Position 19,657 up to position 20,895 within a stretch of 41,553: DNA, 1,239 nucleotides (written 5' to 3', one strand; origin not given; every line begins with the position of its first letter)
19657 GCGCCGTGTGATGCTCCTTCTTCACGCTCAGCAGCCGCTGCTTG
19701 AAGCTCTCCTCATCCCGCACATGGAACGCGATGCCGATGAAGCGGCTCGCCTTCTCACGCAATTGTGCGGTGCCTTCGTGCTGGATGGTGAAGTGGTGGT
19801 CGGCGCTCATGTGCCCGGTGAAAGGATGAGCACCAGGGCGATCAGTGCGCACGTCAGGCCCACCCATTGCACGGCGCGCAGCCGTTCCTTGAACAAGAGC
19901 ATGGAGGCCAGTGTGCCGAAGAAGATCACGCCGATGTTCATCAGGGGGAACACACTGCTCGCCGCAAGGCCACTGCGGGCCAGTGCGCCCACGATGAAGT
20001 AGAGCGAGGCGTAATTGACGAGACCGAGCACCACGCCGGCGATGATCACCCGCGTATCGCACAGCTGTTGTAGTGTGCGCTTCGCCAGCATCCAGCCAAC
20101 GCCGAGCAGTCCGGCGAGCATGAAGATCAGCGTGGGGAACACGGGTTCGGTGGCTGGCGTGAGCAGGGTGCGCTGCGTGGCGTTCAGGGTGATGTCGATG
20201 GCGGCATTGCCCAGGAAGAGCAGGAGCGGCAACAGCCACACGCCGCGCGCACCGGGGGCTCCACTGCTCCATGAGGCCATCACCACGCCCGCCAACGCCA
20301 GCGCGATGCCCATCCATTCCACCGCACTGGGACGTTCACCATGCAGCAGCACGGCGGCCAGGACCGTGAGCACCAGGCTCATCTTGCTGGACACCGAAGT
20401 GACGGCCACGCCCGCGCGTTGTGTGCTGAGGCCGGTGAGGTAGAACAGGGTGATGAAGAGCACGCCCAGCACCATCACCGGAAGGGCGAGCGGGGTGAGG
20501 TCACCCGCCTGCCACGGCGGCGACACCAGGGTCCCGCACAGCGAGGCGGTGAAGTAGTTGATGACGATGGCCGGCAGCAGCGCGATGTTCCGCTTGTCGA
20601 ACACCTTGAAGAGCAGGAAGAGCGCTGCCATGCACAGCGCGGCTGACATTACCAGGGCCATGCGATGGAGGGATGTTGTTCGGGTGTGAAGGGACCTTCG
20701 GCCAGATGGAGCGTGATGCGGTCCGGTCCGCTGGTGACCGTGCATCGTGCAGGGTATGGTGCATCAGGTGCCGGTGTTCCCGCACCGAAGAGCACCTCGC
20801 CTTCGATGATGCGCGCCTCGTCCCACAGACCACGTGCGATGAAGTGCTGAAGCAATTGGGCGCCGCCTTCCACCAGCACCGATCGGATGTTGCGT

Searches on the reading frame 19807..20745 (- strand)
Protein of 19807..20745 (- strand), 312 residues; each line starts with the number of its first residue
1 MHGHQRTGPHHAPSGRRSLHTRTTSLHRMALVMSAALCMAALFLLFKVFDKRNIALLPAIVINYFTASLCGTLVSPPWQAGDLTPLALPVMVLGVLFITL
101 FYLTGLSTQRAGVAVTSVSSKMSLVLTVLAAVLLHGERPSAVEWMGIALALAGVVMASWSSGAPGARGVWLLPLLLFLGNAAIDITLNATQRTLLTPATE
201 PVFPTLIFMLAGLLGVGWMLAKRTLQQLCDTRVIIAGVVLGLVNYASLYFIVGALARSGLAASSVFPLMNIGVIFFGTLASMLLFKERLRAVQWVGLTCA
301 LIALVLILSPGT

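Call 59: search_protein_families(library=pfam, proteins=[window:19807-20745:-], max_evalue=0.00001)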
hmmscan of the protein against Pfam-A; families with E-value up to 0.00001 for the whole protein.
window:19807-20745:- (312 aa): 1 family
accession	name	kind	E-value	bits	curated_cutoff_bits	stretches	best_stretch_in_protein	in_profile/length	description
PF00892.27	EamA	-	5.3e-12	46.6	28.2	1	30-158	5-134/135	EamA-like transporter family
